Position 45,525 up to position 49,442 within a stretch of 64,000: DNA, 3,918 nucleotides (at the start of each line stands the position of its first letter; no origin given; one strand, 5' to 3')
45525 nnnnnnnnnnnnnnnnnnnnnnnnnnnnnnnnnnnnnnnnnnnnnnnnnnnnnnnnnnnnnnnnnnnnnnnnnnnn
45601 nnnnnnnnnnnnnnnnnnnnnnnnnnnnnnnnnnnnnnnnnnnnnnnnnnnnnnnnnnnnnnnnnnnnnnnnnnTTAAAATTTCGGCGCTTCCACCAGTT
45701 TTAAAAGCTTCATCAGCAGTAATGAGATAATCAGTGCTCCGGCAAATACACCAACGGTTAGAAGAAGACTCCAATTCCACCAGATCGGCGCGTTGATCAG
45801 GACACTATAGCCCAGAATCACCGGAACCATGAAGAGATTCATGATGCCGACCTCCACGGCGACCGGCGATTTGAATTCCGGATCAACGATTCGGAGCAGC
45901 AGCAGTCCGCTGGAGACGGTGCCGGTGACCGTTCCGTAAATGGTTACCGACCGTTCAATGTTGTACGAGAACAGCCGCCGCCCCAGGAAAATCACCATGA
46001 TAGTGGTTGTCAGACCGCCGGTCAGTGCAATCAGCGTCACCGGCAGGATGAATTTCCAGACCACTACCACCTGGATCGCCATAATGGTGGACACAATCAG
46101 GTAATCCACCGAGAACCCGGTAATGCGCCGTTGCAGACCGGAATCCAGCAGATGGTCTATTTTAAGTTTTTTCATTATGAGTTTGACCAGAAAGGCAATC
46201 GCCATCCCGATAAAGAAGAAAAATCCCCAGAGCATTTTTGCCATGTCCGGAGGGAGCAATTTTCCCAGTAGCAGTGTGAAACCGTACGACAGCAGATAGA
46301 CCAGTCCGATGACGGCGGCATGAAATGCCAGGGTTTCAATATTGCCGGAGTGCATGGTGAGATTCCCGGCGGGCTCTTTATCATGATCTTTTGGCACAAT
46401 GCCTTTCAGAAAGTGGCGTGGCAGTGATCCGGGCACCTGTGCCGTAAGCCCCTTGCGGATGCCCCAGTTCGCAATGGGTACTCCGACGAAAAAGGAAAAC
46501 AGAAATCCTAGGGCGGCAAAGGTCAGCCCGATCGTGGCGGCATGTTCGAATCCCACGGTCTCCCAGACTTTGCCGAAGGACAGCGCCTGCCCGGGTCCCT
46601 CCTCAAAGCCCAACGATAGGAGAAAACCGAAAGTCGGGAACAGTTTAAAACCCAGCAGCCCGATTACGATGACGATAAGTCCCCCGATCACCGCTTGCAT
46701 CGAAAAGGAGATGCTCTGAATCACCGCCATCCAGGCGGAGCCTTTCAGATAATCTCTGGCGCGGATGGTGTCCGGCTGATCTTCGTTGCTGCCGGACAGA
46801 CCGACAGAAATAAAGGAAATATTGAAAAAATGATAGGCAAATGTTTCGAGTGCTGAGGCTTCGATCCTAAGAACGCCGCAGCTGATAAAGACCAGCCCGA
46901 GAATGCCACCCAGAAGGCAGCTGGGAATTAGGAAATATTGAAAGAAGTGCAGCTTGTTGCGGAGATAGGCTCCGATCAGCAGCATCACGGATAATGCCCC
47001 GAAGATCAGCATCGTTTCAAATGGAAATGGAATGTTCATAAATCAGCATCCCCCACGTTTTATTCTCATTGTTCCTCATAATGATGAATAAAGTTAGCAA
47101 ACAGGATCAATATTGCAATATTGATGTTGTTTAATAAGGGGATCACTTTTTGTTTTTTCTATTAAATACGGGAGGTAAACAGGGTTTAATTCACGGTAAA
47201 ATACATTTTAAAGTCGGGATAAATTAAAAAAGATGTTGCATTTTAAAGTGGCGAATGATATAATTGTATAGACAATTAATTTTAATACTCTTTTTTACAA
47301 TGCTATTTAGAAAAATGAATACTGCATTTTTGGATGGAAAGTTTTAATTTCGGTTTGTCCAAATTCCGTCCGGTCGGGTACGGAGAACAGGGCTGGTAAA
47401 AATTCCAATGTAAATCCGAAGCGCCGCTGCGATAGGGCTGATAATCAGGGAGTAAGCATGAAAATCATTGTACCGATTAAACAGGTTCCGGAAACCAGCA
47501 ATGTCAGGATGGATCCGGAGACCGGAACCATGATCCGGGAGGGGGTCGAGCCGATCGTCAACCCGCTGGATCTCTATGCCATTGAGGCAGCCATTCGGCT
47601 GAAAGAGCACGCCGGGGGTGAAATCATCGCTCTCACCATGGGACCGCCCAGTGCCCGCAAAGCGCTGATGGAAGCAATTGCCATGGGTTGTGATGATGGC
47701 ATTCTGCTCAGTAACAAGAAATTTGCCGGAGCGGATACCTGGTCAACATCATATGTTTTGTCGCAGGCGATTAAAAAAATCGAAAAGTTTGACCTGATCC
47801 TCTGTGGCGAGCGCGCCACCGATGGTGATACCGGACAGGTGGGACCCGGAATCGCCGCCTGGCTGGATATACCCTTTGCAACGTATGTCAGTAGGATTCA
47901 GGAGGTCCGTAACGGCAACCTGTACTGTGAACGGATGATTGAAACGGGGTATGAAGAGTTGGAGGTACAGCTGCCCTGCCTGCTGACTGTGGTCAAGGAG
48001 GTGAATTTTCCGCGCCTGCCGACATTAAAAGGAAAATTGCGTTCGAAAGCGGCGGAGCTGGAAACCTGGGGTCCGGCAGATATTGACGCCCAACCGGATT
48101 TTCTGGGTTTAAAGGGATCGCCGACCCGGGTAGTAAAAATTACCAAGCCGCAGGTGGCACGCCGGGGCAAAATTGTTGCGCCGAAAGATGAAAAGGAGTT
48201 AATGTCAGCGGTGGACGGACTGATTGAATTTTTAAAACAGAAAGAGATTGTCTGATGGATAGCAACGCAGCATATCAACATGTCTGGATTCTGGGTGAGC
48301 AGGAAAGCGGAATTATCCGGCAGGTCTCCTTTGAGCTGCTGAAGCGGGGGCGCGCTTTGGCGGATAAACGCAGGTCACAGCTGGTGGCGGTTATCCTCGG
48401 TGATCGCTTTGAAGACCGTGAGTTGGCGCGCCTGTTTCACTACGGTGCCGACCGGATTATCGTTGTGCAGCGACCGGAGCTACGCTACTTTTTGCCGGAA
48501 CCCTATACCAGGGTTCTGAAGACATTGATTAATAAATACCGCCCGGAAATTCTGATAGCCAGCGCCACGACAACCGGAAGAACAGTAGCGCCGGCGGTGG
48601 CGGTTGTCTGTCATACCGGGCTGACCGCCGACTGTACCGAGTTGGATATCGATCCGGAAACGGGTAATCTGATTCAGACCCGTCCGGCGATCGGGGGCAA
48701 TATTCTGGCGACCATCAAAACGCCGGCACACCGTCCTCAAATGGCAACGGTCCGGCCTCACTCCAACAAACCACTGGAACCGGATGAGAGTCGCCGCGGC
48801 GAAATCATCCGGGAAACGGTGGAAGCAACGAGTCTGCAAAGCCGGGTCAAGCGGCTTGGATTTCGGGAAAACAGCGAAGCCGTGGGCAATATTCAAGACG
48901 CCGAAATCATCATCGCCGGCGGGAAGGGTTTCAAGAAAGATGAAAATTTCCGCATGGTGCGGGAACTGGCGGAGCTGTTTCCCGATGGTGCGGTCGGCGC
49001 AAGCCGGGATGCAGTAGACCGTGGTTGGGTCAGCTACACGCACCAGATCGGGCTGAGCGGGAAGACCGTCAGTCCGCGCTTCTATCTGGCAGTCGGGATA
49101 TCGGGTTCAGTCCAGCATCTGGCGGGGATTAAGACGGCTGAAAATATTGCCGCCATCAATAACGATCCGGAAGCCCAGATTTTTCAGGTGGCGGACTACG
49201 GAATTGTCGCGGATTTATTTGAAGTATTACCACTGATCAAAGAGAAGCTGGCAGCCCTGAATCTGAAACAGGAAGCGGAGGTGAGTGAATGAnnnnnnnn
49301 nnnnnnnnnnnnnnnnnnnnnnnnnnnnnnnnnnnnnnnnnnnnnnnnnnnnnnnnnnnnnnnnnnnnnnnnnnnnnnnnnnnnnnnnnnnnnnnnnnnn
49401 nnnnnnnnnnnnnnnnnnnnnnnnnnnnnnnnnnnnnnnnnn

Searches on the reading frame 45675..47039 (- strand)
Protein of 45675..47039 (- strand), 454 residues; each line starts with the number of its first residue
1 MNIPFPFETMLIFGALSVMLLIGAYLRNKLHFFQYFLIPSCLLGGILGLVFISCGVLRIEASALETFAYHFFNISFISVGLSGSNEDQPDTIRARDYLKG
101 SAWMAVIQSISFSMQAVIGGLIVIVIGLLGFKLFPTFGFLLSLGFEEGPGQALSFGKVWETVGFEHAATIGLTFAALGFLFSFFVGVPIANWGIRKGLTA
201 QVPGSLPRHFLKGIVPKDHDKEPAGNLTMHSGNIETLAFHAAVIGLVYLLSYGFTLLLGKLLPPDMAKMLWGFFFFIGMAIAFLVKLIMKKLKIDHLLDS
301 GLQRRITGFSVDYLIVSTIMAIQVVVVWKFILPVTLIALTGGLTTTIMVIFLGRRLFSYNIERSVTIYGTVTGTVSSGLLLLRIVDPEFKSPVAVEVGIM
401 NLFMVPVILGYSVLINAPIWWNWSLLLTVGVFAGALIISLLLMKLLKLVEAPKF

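Call 7: search_protein_families(library=pfam, proteins=[window:45675-47039:-])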
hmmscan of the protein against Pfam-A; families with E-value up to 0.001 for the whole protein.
window:45675-47039:- (454 aa): 1 family
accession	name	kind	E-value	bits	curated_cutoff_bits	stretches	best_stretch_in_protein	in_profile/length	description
PF03616.19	Glt_symporter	-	9.2e-08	31.6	26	1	16-365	12-339/368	Sodium/glutamate symporter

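Call 8: search_protein_families(library=ncbifam, proteins=[window:45675-47039:-])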
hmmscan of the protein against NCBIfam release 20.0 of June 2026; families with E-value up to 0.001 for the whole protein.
window:45675-47039:- (454 aa): 0 families

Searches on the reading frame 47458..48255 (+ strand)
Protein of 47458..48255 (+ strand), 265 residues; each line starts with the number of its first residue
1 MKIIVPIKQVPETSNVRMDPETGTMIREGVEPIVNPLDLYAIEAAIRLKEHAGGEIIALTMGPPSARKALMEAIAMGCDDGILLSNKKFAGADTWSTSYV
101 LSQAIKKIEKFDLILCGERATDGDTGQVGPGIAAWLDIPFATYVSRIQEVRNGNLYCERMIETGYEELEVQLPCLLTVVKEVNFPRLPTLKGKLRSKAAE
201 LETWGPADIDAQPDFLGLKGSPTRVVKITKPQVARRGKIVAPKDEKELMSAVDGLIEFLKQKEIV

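Call 7: search_protein_families(library=pfam, proteins=[window:47458-48255:+])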
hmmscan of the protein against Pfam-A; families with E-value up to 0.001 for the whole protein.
window:47458-48255:+ (265 aa): 1 family
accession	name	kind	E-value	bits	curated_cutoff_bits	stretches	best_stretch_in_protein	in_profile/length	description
PF01012.27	ETF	-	4.2e-45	154.2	26.7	1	23-208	2-180/181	Electron transfer flavoprotein domain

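Call 8: search_protein_families(library=ncbifam, proteins=[window:47458-48255:+])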
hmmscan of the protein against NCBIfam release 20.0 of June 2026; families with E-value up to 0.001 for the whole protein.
window:47458-48255:+ (265 aa): 6 families
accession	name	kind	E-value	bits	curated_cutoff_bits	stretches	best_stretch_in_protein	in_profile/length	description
NF040731.1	flavo_sub_EftB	exception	1.7e-80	270.2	445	1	2-264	1-259/260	electron transfer flavoprotein subunit beta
NF042971.1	AcrlCoAredClosAcrB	equivalog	7.1e-65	218.7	475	1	1-264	1-265/266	acryloyl-CoA reductase electron transfer subunit gamma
NF008998.0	PRK12342.1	equivalog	2.4e-33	115.6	338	1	1-260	1-250/254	electron transfer flavoprotein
NF002888.0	PRK03359.1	subfamily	2.7e-31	108.9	219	1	1-250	1-246/256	putative electron transfer flavoprotein FixA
TIGR04503.1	mft_etfB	hypoth_equivalog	1.2e-20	74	200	1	14-210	10-219/290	mycofactocin-associated electron transfer flavoprotein beta subunit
NF051844.1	ETFlavBetaProt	equivalog_domain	1.2e-05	24.9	350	1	41-196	27-174/254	electron transfer flavoprotein subunit beta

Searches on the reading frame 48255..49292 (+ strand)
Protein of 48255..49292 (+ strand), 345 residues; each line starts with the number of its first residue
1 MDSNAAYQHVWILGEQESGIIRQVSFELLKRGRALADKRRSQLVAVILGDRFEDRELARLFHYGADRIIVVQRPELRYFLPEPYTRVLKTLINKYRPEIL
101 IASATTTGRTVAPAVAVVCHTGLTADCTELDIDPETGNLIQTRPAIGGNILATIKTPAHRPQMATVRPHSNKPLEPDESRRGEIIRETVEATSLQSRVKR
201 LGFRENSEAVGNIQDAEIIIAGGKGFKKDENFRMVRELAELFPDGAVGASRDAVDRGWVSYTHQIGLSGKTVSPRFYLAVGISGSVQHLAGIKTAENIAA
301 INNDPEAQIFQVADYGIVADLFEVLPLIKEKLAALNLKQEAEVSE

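Call 7: search_protein_families(library=pfam, proteins=[window:48255-49292:+])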
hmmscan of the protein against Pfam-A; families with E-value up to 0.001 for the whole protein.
window:48255-49292:+ (345 aa): 2 families
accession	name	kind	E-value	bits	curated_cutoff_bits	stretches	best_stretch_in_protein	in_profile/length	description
PF01012.27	ETF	-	2.8e-46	158.1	26.7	1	10-190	1-179/181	Electron transfer flavoprotein domain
PF00766.25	ETF_alpha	-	1.5e-32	111.8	27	1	212-293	1-81/81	Electron transfer flavoprotein FAD-binding domain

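Call 8: search_protein_families(library=ncbifam, proteins=[window:48255-49292:+])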
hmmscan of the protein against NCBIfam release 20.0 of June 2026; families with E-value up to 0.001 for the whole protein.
window:48255-49292:+ (345 aa): 5 families
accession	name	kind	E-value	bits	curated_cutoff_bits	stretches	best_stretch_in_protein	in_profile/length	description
NF042970.1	AcrlCoAredClosAcrA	equivalog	6.5e-88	295.2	600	2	137-333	158-358/360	acryloyl-CoA reductase electron transfer subunit beta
NF038209.1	mft_etfA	equivalog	3.6e-33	115.2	240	1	81-332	57-302/303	mycofactocin-associated electron transfer flavoprotein alpha subunit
NF051845.1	EtFlavAlphaProt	equivalog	6.4e-31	107.7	600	1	16-327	99-394/406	electron transfer flavoprotein subunit alpha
NF008884.0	PRK11916.1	equivalog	1.4e-30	106.8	528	1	56-332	40-310/312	electron transfer flavoprotein subunit alpha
NF002889.0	PRK03363.1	equivalog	1.6e-26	93.4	549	1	53-333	37-312/313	electron transfer flavoprotein subunit alpha/FixB family protein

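Call 36: search_solved_structures(query=window:48255-49289:+, max_evalue=1e-20)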
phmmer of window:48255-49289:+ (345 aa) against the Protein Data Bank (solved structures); distinct sequences matched with E-value up to 1e-20: 15.
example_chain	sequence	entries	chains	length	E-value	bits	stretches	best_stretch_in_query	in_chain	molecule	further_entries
6fah_A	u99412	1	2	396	5.2e-82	278.9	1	6-333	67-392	Caffeyl-CoA reductase-Etf complex subunit CarE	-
7koe_B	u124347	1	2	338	6.2e-78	265.5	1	10-335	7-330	Electron transfer flavoprotein, alpha subunit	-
4kpu_A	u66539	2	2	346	6.3e-77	262.2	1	9-335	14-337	Electron transfer flavoprotein alpha subunit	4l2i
5ol2_A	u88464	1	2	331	3.1e-73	250.1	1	10-333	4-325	Electron transfer flavoprotein large subunit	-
7qh2_A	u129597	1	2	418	1.5e-64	221.6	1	6-329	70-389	Lactate dehydrogenase (NAD(+),ferredoxin) subunit LctC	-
1efv_A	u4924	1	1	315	5.7e-41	144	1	63-331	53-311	ELECTRON TRANSFER FLAVOPROTEIN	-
1t9g_R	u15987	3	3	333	5.8e-41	144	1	63-331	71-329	Electron transfer flavoprotein alpha-subunit, mitochondrial | Electron transfer flavoprotein alpha-subunit, mitochondrial precursor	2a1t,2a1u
1o94_D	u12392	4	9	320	1.3e-36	129.7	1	10-334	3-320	ELECTRON TRANSFER FLAVOPROTEIN ALPHA-SUBUNIT | ELECTRON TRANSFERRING FLAVOPROTEIN ALPHA-SUBUNIT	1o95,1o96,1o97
3clu_D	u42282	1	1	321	2.9e-36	128.6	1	10-334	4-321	Electron transfer flavoprotein subunit alpha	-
3clt_D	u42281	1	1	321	5.1e-36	127.8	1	10-334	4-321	Electron transfer flavoprotein subunit alpha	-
3clr_D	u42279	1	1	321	7.3e-36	127.3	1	10-334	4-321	Electron transfer flavoprotein subunit alpha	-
3cls_D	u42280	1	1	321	1.3e-35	126.4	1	10-334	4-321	Electron transfer flavoprotein subunit alpha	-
1efp_A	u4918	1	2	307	6.4e-35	124.2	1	58-331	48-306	PROTEIN (ELECTRON TRANSFER FLAVOPROTEIN)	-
3ih5_A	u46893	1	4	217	1.1e-31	113.6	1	9-190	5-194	Electron transfer flavoprotein alpha-subunit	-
5ow0_A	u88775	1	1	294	7.3e-31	110.8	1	88-328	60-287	Electron transfer flavoprotein, alpha subunit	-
